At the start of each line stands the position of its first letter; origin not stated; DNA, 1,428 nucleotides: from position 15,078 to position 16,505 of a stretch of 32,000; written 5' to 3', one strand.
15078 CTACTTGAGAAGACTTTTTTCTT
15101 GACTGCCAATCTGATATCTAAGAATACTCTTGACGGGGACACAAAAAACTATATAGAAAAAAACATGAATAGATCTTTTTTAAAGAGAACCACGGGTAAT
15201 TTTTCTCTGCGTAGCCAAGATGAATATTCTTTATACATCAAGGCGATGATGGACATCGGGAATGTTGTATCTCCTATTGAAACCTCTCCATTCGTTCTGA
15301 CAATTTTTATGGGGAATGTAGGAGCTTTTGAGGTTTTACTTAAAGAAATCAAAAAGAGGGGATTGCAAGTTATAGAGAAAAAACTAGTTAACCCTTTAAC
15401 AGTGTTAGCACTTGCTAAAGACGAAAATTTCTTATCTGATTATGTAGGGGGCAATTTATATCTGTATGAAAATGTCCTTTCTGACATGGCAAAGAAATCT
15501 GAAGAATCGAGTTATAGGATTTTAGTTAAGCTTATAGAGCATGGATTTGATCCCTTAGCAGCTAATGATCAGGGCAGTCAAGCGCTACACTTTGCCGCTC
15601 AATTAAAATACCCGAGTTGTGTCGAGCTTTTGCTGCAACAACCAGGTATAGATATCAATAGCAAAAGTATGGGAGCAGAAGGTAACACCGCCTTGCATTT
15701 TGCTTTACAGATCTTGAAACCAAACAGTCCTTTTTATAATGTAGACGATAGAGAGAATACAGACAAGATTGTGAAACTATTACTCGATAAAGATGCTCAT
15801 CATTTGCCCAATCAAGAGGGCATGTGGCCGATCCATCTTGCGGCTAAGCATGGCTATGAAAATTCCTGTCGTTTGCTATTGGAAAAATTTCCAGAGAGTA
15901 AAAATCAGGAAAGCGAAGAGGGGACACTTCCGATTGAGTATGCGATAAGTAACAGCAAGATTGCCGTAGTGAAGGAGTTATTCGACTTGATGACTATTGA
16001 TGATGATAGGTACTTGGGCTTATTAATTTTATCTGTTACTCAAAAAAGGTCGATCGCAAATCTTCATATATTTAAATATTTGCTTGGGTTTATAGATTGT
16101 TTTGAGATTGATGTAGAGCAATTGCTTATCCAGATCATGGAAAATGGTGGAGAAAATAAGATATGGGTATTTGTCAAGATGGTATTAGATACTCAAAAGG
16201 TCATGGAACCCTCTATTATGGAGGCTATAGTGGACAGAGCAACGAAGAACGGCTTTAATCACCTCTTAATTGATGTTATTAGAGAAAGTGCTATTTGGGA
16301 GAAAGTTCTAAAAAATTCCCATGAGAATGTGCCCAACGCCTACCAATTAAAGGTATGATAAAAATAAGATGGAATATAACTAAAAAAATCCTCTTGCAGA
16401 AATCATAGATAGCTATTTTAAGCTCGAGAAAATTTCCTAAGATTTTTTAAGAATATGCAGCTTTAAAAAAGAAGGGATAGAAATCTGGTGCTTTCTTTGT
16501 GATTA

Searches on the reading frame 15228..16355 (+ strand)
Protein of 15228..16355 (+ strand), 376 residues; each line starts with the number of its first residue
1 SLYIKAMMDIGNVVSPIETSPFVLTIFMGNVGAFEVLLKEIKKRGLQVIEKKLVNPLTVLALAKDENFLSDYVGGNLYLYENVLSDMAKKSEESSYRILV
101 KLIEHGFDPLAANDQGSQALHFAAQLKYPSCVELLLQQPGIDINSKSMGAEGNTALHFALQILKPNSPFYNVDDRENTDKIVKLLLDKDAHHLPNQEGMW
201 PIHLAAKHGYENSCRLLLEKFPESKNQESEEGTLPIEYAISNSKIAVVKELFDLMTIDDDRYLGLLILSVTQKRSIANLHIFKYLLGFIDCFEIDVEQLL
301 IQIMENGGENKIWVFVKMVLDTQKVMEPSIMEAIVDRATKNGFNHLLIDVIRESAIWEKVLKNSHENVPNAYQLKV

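Call 44: find_homologous_proteins(query=window:15228-16355:+, max_evalue=0.00001)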
Query window:15228-16355:+ (376 aa): 25 proteins with E <= 0.00001 among 2956 candidates.
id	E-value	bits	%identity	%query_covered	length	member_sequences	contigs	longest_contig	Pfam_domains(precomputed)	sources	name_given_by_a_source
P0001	2.6e-17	82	27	43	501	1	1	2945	PF13606.13,PF13857.13,PF12796.14,PF00023.37,PF13637.13,PF24521.3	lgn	-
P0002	2.6e-15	75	33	43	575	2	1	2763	PF13606.13,PF13857.13,PF23745.2,PF12796.14,PF00023.37,PF13637.13,PF24521.3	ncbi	-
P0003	2.2e-14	72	31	44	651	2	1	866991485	PF07714.24,PF00069.32,PF13606.13,PF13857.13,PF12796.14,PF00023.37,PF13637.13,PF24407.3,PF24521.3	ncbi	ncbi:receptor-interacting serine/threonine-protein kinase 4 isoform 2-T2 [Rhynchocyon petersi]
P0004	4.8e-14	71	28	40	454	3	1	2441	PF13606.13,PF13857.13,PF13920.13,PF28177.1,PF23745.2,PF12796.14,PF00023.37,PF13637.13,PF13639.13,PF24521.3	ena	-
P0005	5.8e-13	67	30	43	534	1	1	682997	PF14420.12,PF13606.13,PF13857.13,PF28177.1,PF23745.2,PF12796.14,PF00023.37,PF13637.13,PF24521.3,PF26344.1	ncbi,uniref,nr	ncbi:hypothetical protein THARTR1_00978 [Trichoderma harzianum]|uniref:Clr5 domain-containing protei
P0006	2.3e-12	65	31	42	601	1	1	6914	PF13606.13,PF13857.13,PF12796.14,PF00023.37,PF13637.13,PF24407.3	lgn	-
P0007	9.8e-12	63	27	44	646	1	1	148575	PF07714.24,PF00069.32,PF13606.13,PF13857.13,PF12796.14,PF00023.37,PF13637.13,PF24521.3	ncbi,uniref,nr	ncbi:PREDICTED: receptor-interacting serine/threonine-protein kinase 4 [Galeopterus variegatus]|unir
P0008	4.2e-11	61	31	29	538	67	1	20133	PF13606.13,PF13857.13,PF23745.2,PF12796.14,PF00023.37,PF13637.13,PF24521.3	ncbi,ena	-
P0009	1.6e-10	59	30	43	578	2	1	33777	PF13606.13,PF13857.13,PF23745.2,PF12796.14,PF00023.37,PF13637.13,PF24521.3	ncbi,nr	ncbi:ankyrin repeat domain-containing protein [Candidatus Cardinium hertigii]|nr:ankyrin repeat doma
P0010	4.1e-10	58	35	23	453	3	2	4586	PF13606.13,PF13857.13,PF13920.13,PF28177.1,PF23745.2,PF12796.14,PF00023.37,PF13637.13,PF13639.13,PF24521.3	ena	-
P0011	4.3e-10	58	30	28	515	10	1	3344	PF13606.13,PF13857.13,PF23745.2,PF12796.14,PF00023.37,PF13637.13,PF24521.3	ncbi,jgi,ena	jgi:ankyrin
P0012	5.0e-10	58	52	13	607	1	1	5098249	PF13606.13,PF13857.13,PF12796.14,PF00023.37,PF13637.13,PF24521.3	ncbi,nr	ncbi:Transient receptor potential channel pyrexia [Gryllus bimaculatus]|nr:Transient receptor potent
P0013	1.4e-9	56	30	36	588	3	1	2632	PF13606.13,PF13857.13,PF23745.2,PF12796.14,PF00023.37,PF13637.13,PF24521.3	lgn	-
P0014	3.0e-9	55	29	47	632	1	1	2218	PF13606.13,PF13857.13,PF23745.2,PF12796.14,PF00023.37,PF13637.13,PF24521.3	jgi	jgi:ankyrin repeat protein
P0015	5.5e-9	54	29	40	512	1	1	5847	PF13606.13,PF13857.13,PF03927.20,PF23745.2,PF12796.14,PF00023.37,PF13637.13,PF24521.3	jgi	-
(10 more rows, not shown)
